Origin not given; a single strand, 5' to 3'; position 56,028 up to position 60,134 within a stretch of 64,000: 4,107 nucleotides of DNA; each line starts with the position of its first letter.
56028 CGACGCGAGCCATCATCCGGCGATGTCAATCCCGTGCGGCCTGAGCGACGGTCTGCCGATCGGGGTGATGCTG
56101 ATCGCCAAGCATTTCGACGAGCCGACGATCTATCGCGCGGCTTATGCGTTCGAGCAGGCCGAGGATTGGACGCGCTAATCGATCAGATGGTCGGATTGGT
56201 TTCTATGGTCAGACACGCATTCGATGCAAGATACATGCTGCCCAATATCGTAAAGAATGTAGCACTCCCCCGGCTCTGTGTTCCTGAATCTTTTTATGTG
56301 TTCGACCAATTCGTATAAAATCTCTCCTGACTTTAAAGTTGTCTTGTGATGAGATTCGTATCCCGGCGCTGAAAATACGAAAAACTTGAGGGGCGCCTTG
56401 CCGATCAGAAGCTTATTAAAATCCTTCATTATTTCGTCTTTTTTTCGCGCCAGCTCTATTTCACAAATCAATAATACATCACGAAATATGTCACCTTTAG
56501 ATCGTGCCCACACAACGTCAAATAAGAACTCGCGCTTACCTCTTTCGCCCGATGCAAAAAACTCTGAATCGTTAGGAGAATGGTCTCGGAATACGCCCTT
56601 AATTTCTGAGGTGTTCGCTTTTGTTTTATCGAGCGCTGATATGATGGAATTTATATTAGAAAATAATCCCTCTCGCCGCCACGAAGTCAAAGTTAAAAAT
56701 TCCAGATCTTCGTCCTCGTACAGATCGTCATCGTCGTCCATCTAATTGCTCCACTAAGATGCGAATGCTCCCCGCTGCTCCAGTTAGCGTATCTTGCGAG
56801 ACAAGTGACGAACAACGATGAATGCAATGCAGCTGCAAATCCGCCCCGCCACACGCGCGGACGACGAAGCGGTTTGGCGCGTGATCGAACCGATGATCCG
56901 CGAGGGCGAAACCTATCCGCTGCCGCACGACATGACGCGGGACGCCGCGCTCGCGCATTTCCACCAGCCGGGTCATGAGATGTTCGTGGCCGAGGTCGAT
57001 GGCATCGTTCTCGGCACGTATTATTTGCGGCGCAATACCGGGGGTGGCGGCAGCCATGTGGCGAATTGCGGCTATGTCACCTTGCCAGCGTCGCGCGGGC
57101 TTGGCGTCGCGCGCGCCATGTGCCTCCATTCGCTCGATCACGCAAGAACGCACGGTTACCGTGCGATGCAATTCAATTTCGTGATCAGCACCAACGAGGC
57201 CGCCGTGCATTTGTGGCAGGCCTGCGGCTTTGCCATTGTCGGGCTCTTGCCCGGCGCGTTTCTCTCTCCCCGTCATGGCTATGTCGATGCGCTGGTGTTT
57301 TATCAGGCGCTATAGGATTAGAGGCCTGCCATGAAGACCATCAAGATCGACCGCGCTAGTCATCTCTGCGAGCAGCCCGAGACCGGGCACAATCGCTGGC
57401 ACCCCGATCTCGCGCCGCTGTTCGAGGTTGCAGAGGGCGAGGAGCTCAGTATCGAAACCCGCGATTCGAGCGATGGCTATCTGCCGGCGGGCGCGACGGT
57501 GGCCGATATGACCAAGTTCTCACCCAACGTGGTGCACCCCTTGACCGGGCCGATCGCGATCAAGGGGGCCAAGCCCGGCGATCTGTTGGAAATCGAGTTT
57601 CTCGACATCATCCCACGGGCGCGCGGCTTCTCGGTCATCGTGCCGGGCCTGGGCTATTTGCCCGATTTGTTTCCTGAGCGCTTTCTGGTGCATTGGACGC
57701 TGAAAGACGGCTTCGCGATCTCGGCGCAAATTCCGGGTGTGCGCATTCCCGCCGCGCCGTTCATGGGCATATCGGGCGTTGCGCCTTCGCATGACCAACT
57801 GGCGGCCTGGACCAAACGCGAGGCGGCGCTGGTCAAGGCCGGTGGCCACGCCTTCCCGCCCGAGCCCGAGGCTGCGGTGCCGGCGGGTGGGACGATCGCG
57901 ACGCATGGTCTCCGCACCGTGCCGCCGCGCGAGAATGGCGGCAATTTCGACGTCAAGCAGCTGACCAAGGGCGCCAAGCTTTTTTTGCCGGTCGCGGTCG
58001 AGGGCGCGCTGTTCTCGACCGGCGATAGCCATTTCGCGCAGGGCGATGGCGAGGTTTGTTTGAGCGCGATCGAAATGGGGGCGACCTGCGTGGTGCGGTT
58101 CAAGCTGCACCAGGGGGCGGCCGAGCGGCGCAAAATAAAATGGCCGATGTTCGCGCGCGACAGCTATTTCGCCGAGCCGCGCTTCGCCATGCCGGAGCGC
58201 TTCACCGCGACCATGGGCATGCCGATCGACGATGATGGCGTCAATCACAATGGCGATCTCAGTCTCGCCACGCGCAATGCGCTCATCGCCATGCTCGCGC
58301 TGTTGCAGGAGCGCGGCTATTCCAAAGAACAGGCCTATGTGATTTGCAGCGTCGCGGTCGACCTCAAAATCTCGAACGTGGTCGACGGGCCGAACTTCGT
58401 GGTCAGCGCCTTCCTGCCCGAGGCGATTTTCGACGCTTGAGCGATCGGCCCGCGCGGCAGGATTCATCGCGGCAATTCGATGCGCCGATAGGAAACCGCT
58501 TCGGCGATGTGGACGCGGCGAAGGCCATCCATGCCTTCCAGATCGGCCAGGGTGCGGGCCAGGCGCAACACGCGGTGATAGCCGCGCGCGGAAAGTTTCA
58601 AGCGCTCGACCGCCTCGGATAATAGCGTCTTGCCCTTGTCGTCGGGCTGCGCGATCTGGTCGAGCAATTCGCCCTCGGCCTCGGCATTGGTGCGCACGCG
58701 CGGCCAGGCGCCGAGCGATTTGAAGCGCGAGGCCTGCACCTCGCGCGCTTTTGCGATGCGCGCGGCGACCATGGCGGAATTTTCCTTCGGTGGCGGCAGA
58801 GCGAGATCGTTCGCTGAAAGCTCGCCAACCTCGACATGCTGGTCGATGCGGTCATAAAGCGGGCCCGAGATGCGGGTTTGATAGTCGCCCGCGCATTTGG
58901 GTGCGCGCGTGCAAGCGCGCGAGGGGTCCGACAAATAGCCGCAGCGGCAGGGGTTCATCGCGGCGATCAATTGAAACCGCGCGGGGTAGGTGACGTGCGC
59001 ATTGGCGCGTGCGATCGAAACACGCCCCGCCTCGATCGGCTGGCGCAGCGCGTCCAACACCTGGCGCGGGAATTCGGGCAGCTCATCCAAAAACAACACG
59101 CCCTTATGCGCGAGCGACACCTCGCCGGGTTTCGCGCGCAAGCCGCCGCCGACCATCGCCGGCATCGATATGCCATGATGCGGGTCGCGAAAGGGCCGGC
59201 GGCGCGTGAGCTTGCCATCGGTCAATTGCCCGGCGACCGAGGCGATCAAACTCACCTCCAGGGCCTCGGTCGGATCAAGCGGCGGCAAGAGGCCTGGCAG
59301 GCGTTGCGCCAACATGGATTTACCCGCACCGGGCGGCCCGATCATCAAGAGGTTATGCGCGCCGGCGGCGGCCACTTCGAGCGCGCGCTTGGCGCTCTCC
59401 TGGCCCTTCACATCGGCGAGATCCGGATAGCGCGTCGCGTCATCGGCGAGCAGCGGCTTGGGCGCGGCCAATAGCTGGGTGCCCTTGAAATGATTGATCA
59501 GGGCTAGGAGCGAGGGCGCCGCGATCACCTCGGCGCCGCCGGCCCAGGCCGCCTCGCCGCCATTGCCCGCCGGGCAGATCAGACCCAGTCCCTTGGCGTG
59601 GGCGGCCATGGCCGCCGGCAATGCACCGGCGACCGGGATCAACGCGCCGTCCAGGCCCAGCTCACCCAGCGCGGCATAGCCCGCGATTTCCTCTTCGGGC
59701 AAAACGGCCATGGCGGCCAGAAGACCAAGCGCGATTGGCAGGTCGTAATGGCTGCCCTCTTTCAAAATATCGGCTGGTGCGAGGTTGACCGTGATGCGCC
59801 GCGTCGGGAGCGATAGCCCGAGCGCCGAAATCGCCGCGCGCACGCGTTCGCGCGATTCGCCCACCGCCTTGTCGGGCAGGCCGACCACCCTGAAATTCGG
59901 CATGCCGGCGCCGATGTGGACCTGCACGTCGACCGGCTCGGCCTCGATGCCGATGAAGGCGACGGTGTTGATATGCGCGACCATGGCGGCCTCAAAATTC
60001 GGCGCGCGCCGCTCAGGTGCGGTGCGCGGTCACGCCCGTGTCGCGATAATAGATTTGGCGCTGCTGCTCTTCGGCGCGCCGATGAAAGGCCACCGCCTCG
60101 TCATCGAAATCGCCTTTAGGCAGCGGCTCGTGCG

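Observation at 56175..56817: AT-rich islet with a single orphan gene encoding a poly-acidic-N-terminus protein; candidate horizontally acquired toxin/defence/nuclease-like factor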

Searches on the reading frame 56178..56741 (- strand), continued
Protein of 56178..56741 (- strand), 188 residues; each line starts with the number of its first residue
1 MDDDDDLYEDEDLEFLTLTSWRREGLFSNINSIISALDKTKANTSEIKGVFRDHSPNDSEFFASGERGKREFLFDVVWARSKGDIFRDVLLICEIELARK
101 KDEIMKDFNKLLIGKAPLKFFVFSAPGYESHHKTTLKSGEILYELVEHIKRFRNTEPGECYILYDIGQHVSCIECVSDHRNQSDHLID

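Call 80: search_protein_families(library=pfam, proteins=[P0006, P0014, P0018, P0025, P0041, P0075, P0077, P0083, P0045, P0070], max_evalue=0.01)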
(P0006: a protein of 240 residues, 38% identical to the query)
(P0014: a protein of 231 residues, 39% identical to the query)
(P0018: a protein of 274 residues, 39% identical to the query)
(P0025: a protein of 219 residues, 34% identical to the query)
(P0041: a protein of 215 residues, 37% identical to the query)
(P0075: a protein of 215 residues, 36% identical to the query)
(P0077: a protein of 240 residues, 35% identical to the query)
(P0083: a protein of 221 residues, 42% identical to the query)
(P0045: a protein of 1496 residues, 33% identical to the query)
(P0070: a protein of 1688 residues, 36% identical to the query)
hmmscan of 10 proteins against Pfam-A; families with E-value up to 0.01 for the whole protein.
P0006 (240 aa): 0 families

P0014 (231 aa): 0 families

P0018 (274 aa): 1 family
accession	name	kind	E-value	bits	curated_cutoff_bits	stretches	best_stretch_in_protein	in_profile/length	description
PF03118.21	RNA_pol_A_CTD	-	0.0093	16.1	23.8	0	193-215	28-50/67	Bacterial RNA polymerase, alpha chain C terminal domain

P0025 (219 aa): 0 families

P0041 (215 aa): 0 families

P0075 (215 aa): 1 family
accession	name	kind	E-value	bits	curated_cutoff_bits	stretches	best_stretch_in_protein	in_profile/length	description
PF11867.13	T1RH-like_C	-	3.6e-35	122.3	26.8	1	1-102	172-273/329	Type I restriction enzyme HindI endonuclease subunit-like, C-terminal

P0077 (240 aa): 0 families

P0083 (221 aa): 0 families

P0045 (1496 aa): 14 families
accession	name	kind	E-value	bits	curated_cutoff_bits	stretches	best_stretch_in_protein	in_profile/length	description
PF13620.12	CarboxypepD_reg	-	7.3e-73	241.4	32.3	11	337-395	2-61/82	Carboxypeptidase regulatory-like domain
PF02369.22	Big_1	-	5.2e-44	148.7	34.9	6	252-299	18-68/93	Bacterial Ig-like domain (group 1)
PF17789.7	MG4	-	9.1e-27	93.6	24.7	1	255-298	18-61/95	Macroglobulin domain MG4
PF10670.15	DUF4198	-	1.9e-18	67.8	34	0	714-758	156-206/209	Domain of unknown function (DUF4198)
PF16405.10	DUF5013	-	2.3e-16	60.7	28.5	0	827-849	68-90/149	Domain of unknown function (DUF5013)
PF11974.14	bMG3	-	1.6e-13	51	34.9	0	263-299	24-60/103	Bacterial alpha-2-macroglobulin MG3 domain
PF17802.7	SpaA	-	1.2e-11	45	23.1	0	342-386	8-56/91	Prealbumin-like fold domain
PF22058.2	X25_BaPul_like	-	2.2e-08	34.5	27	0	825-844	36-55/87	Pullulanase X25 domain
PF05688.17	BIg21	-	3.8e-08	34.3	27.4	0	255-299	6-78/109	Bacterial Immunoglobulin-like 21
PF07576.18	BRAP2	-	4.2e-08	33.7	22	0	582-610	55-83/99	BRCA1-associated protein 2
PF04236.20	Transp_Tc5_C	-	2.3e-05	25.1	27.4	0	685-701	25-41/63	Tc5 transposase C-terminal domain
PF08329.16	ChitinaseA_N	-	0.0011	19.1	21.2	0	232-278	80-126/133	Chitinase A, N-terminal domain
PF00411.24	Ribosomal_S11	-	0.0018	19.1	25.1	0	285-331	15-61/110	Ribosomal protein S11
PF05593.20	RHS_repeat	-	0.002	18.9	22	1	1066-1095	1-31/38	RHS Repeat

P0070 (1688 aa): 16 families
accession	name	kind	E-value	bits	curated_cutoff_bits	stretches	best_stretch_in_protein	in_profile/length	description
PF13620.12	CarboxypepD_reg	-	2.5e-50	169.2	32.3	8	482-543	2-64/82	Carboxypeptidase regulatory-like domain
PF02369.22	Big_1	-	1e-30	106.1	34.9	5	921-968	16-66/93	Bacterial Ig-like domain (group 1)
PF17789.7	MG4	-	1.7e-16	60.6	24.7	0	400-442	18-60/95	Macroglobulin domain MG4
PF16405.10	DUF5013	-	2.1e-15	57.6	28.5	0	357-380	68-91/149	Domain of unknown function (DUF5013)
PF11974.14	bMG3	-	5.5e-09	36.4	34.9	0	933-969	23-59/103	Bacterial alpha-2-macroglobulin MG3 domain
PF10670.15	DUF4198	-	1e-06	29.5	34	0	935-979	157-207/209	Domain of unknown function (DUF4198)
PF07576.18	BRAP2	-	3.3e-06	27.6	22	0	445-468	60-83/99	BRCA1-associated protein 2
PF22058.2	X25_BaPul_like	-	3.7e-06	27.4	27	0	963-991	36-64/87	Pullulanase X25 domain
PF05688.17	BIg21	-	5.8e-06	27.3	27.4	0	839-887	41-77/109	Bacterial Immunoglobulin-like 21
PF17802.7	SpaA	-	9.4e-06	26.1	23.1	0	946-975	26-56/91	Prealbumin-like fold domain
PF00411.24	Ribosomal_S11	-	0.00017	22.4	25.1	0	958-997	17-56/110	Ribosomal protein S11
PF04236.20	Transp_Tc5_C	-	0.00038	21.2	27.4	0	904-920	24-40/63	Tc5 transposase C-terminal domain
PF06030.18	WxLIP_PGBD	-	0.0004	20.8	27.3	0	954-1025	50-119/121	WxL Interacting Protein, peptidoglycan binding domain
PF25023.1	TEN_YD-shell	-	0.0013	17.3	50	1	1171-1286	619-738/909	Teneurin YD-shell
PF05593.20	RHS_repeat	-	0.0022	18.8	22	1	1240-1265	1-31/38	RHS Repeat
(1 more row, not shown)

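Call 81: find_encoding_contigs(protein=P0075, flank=8000, max_places=3)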
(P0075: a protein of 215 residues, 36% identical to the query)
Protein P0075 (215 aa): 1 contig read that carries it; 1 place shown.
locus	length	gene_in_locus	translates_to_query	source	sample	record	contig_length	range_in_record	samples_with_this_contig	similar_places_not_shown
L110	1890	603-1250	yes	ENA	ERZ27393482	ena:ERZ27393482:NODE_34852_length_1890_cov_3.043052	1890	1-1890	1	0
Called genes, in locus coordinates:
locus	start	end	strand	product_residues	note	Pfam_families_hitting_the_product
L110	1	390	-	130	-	?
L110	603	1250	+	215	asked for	PF11867:T1RH-like_C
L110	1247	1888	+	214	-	?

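Call 83: search_protein_families(library=ncbifam, proteins=[L096:8530-8904:+, L110:1247-1888:+, L110:1-390:-, L096:9153-9440:+, L099:9190-9669:+], max_evalue=0.001)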
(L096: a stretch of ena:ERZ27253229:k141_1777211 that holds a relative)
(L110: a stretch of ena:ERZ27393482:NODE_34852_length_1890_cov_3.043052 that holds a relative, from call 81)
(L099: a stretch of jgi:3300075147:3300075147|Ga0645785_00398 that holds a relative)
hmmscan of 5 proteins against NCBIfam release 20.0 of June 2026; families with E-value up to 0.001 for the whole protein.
L096:8530-8904:+ (125 aa): 2 families
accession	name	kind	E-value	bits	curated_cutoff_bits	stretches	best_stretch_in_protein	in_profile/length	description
TIGR02607.1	antidote_HigA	equivalog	1.8e-30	104.6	47.7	1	22-98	2-78/81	HigA family addiction module antitoxin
TIGR03070.1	couple_hipB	subfamily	0.00046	20.1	71.65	1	39-81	14-56/58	type II toxin-antitoxin system Y4mF family antitoxin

L110:1247-1888:+ (214 aa): 0 families

L110:1-390:- (130 aa): 1 family
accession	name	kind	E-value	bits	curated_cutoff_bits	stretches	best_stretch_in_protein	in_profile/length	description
TIGR00497.1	hsdM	equivalog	2.9e-08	32.9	242.75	1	14-123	248-370/515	type I restriction-modification system subunit M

L096:9153-9440:+ (96 aa): 6 families
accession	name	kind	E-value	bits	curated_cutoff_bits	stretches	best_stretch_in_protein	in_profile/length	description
NF006101.0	PRK08255.1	equivalog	2.1e-33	115.4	1078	1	4-93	399-488/768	bifunctional salicylyl-CoA 5-hydroxylase/oxidoreductase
NF010047.0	PRK13523.1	equivalog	3.1e-30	105.4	431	1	2-94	3-97/339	NADPH dehydrogenase NamA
TIGR03997.1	mycofact_OYE_2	equivalog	1.7e-08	33.4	793.15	1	4-63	2-61/645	mycofactocin system FadH/OYE family oxidoreductase 2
NF007899.0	PRK10605.1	subfamily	1.9e-07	30.7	403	1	3-93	5-95/365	N-ethylmaleimide reductase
NF041087.1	bile_acid_BaiCD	equivalog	3.4e-06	25.4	825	1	4-93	4-93/642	bile acid Fe-S flavoenzyme BaiCD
NF045592.1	bili_reduct_N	equivalog_domain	0.00092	18.4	425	1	4-94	2-84/363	bilirubin reductase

L099:9190-9669:+ (160 aa): 0 families

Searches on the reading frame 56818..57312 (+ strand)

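Call 9: search_protein_families(library=pfam, proteins=[window:56818-57312:+])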
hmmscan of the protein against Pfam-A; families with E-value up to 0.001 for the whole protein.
window:56818-57312:+ (165 aa): 4 families
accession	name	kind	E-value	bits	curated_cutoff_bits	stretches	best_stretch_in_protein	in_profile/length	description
PF00583.31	Acetyltransf_1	-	1.1e-14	55.2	20.7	1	31-138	12-116/116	Acetyltransferase (GNAT) family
PF13508.13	Acetyltransf_7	-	8.1e-08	33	27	1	52-139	2-83/84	Acetyltransferase (GNAT) domain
PF13673.13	Acetyltransf_10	-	5.6e-06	26.8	23.6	1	36-140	14-109/128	Acetyltransferase (GNAT) domain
PF13302.13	Acetyltransf_3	-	6e-06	27.4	25.4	1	6-138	2-137/138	Acetyltransferase (GNAT) domain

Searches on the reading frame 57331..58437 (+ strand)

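Call 9: search_protein_families(library=pfam, proteins=[window:57331-58437:+])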
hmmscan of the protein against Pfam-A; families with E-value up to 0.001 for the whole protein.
window:57331-58437:+ (369 aa): 1 family
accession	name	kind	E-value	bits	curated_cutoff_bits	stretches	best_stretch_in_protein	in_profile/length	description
PF03069.20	FmdA_AmdA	-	5.6e-105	351.8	27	1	6-368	2-372/373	Acetamidase/Formamidase family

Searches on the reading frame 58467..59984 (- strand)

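Call 9: search_protein_families(library=pfam, proteins=[window:58467-59984:-])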
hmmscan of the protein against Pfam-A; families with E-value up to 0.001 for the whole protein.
window:58467-59984:- (506 aa): 6 families
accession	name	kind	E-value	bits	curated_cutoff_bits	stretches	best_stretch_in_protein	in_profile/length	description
PF01078.27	Mg_chelatase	-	2.9e-94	314.7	20.3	1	188-392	1-205/207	Magnesium chelatase, subunit ChlI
PF13541.12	ChlI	-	3.5e-39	133.9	27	1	20-141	1-121/121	Subunit ChlI of Mg-chelatase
PF13335.12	Mg_chelatase_C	-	9.8e-29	100.2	26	1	401-500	2-94/94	Magnesium chelatase, subunit ChlI C-terminal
PF07728.20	AAA_5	-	1.5e-10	41.7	22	1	211-347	1-125/139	AAA domain (dynein-related subfamily)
PF00493.29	MCM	-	5.9e-10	39.1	23.3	1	284-350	112-178/224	MCM P-loop domain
PF00158.32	Sigma54_activat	-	2.4e-06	27.8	20.2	0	281-344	81-142/168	Sigma-54 interaction domain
